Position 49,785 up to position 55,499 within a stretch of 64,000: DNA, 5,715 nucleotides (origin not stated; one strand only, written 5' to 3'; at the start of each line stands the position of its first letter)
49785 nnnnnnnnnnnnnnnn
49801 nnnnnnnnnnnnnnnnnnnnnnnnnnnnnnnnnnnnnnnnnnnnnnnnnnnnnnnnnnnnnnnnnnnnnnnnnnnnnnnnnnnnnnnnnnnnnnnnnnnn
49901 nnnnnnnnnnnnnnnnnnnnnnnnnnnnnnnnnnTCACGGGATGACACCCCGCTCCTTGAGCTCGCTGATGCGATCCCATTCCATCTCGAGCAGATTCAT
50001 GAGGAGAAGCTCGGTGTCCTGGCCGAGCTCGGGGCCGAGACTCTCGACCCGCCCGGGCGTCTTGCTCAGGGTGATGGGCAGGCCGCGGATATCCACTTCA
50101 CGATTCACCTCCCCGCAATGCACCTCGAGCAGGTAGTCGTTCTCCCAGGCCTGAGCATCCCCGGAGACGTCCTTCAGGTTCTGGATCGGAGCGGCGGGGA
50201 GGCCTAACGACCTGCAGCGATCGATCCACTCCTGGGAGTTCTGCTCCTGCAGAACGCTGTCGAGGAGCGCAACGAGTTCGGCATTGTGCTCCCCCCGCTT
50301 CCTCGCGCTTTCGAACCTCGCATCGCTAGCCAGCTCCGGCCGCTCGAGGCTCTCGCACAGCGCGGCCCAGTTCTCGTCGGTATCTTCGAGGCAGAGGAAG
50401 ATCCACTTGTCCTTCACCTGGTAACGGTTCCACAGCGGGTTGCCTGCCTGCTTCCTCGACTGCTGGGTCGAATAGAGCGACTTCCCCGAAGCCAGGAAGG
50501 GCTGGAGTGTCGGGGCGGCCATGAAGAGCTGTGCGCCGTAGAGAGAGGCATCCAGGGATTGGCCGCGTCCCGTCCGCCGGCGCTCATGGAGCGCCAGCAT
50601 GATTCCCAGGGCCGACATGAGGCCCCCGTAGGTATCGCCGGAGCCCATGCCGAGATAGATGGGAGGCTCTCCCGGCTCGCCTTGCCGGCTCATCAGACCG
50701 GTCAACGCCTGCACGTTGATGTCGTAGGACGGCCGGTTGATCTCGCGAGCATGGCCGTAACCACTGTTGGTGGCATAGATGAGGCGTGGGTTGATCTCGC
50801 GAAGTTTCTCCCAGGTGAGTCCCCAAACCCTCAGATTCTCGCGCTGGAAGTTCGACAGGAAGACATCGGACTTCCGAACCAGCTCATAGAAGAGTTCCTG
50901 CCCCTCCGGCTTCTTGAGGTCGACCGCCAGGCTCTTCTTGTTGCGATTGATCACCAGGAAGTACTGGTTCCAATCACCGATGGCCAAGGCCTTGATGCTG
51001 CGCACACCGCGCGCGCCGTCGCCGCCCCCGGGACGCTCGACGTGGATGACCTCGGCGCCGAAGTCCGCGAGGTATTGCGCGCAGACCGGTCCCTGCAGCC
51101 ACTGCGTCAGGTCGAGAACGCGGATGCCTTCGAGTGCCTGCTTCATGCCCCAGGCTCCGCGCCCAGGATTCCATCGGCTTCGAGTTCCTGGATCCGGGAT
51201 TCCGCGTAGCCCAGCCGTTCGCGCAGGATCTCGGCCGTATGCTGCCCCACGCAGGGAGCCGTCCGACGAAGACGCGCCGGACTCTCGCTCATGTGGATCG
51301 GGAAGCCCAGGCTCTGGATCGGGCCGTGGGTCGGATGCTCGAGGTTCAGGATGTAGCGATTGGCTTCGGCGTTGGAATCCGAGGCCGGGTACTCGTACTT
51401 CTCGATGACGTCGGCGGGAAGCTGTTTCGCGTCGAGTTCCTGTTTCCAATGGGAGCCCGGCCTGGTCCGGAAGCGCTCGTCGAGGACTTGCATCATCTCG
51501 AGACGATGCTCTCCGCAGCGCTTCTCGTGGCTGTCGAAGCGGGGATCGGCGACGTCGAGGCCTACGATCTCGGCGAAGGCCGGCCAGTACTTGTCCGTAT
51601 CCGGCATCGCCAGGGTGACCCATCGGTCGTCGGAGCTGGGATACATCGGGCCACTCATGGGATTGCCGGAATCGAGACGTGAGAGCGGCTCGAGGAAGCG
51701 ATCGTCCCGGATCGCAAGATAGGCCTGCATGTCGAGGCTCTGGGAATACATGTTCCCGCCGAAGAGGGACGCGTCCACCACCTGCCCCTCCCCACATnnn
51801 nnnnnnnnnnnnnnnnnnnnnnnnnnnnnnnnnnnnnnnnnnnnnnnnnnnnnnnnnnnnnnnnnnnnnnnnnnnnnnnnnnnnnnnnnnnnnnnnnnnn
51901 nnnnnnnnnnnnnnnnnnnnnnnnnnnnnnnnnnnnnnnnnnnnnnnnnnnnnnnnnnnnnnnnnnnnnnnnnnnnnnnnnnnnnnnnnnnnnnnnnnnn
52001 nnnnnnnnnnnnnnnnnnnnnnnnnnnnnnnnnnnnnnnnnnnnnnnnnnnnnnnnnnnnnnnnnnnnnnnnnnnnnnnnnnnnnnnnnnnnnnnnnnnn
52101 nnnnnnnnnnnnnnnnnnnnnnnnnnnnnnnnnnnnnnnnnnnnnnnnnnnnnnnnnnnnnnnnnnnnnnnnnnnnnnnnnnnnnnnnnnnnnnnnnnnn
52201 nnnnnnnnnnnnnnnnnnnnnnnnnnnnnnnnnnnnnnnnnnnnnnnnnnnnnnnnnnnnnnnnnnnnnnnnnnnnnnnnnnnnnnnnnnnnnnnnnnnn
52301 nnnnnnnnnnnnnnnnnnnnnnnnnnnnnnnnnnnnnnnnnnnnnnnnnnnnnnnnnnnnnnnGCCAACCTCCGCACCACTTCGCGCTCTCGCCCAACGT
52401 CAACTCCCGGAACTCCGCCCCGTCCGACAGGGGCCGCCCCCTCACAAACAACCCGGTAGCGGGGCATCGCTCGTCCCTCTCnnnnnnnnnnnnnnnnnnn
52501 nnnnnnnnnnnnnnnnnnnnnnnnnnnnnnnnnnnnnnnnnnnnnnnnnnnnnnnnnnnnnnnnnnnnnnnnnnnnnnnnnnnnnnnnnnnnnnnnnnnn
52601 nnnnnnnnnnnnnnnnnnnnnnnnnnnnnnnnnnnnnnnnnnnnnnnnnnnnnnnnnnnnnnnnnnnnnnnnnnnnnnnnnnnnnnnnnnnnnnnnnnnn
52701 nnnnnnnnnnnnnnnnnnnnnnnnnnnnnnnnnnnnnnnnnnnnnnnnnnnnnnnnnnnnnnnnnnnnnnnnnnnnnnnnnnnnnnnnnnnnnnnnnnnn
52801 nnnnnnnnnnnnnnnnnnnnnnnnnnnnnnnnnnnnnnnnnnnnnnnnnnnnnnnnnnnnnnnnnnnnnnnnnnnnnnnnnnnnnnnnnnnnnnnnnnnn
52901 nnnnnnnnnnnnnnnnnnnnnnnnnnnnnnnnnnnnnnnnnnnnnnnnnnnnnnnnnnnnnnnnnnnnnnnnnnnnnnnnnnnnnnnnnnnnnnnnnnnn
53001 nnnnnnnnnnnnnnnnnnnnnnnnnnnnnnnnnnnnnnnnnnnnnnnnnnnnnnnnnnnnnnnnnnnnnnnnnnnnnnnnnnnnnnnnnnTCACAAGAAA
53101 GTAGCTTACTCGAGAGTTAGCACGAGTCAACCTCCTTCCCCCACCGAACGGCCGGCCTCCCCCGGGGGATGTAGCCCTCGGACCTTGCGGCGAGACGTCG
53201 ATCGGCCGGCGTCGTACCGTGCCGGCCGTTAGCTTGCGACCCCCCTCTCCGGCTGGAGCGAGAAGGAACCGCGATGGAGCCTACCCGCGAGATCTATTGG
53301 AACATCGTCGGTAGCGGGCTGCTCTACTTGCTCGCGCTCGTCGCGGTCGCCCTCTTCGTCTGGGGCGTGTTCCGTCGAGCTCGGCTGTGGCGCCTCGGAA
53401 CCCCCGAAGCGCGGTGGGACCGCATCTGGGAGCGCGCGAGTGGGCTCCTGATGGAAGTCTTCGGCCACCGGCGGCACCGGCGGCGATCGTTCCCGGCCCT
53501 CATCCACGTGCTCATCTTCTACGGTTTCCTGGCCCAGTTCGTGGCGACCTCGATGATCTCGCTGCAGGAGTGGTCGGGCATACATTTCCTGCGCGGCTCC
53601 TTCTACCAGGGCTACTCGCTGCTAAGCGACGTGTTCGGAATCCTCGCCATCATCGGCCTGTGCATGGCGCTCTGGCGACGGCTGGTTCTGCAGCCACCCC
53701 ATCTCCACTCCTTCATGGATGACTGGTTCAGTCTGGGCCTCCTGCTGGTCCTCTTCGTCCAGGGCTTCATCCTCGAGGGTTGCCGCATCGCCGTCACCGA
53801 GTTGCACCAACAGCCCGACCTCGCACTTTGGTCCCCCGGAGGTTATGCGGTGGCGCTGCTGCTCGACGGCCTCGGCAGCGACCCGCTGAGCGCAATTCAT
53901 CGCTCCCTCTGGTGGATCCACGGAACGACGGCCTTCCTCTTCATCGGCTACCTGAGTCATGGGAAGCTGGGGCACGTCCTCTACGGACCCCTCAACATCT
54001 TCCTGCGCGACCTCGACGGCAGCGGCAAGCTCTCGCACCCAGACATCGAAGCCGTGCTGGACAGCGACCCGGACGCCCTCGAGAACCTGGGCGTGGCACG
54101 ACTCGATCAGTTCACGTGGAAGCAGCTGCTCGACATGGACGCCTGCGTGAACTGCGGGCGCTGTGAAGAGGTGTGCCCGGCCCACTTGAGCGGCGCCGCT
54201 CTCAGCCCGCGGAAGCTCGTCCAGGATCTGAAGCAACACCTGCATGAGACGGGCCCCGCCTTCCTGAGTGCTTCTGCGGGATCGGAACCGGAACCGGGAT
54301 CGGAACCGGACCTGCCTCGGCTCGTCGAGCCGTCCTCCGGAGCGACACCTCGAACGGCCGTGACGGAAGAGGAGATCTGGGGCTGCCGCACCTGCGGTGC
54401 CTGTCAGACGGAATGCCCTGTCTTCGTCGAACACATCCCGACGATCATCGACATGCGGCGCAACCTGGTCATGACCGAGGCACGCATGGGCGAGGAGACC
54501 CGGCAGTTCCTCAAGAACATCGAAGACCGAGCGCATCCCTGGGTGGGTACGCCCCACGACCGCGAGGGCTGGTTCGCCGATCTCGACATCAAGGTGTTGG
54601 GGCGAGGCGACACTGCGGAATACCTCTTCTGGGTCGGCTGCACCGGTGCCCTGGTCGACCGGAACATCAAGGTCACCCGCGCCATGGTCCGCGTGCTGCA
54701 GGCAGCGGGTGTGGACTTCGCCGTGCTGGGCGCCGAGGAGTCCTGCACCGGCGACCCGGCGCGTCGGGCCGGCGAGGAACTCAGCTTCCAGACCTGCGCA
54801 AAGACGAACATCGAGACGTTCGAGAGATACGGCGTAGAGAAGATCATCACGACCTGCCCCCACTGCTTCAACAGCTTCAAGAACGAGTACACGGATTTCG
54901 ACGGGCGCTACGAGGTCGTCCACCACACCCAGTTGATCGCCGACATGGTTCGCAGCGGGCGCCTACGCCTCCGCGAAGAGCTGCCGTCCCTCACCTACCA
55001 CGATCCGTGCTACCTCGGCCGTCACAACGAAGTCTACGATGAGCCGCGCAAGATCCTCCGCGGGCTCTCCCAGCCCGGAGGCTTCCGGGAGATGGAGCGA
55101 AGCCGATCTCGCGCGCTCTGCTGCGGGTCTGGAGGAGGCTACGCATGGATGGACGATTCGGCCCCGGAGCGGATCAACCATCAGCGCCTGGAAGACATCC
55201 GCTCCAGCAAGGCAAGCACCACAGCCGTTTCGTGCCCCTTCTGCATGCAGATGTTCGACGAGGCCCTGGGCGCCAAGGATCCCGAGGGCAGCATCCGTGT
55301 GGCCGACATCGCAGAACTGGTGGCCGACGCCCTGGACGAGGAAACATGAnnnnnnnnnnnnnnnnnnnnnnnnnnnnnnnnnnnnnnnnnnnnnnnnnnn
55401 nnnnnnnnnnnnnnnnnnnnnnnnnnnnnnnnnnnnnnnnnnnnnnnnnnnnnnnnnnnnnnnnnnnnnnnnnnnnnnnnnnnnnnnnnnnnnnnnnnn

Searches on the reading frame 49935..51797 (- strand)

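Call 34: search_protein_families(library=pfam, proteins=[window:49935-51797:-], max_evalue=0.0001)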
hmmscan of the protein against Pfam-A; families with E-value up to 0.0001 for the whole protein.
window:49935-51797:- (620 aa): 1 family
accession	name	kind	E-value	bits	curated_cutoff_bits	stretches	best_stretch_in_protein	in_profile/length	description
PF02515.22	CoA_transf_3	-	9.1e-110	367.6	23.3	1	222-595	1-366/366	CoA-transferase family III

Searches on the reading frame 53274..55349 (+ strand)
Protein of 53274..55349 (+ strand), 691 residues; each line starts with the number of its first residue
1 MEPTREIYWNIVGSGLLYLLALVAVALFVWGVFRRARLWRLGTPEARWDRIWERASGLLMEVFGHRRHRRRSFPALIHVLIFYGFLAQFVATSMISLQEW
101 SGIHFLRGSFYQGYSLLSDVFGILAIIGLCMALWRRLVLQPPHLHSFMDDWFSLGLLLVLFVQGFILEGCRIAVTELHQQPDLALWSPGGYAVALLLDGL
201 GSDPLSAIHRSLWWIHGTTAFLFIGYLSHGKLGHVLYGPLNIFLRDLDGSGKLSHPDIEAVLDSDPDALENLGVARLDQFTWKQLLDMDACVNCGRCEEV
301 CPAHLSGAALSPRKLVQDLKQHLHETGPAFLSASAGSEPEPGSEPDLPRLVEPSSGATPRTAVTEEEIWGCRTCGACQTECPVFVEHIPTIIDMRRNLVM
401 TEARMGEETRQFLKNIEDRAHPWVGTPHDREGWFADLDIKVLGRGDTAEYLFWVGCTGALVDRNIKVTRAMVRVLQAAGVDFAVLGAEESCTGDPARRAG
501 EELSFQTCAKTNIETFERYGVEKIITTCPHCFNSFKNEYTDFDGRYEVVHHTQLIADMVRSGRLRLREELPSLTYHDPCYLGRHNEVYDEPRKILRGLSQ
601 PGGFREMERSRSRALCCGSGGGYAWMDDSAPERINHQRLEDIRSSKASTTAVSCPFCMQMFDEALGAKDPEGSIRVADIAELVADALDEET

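Call 34: search_protein_families(library=pfam, proteins=[window:53274-55349:+], max_evalue=0.0001)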
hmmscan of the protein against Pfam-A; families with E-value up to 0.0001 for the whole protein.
window:53274-55349:+ (691 aa): 10 families
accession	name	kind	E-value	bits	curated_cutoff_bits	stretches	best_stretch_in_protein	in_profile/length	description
PF02754.22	CCG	-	2.6e-32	111.2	20.6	2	450-536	1-85/85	Cysteine-rich domain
PF13187.11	Fer4_9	-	4e-08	33.6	27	1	290-382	1-48/52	4Fe-4S dicluster domain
PF13183.11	Fer4_8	-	9.3e-08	32.9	27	1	288-383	2-66/68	4Fe-4S dicluster domain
PF12797.12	Fer4_2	-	1.1e-07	31.7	24.5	1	282-303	1-22/22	4Fe-4S binding domain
PF13534.11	Fer4_17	-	1.3e-07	32.5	22.2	0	286-306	41-61/61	4Fe-4S dicluster domain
PF12838.12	Fer4_7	-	1.8e-06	28.8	27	0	286-303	33-50/52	4Fe-4S dicluster domain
PF13237.11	Fer4_10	-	4.5e-06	26.9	25.5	1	286-382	4-53/53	4Fe-4S dicluster domain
PF00037.32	Fer4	-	1.8e-05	24.8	21.1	1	287-303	4-20/24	4Fe-4S binding domain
PF12837.12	Fer4_6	-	6.8e-05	23.1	25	1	287-304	5-22/24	4Fe-4S binding domain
PF13484.11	Fer4_16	-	8.2e-05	23.7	30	0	291-304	2-15/66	4Fe-4S double cluster binding domain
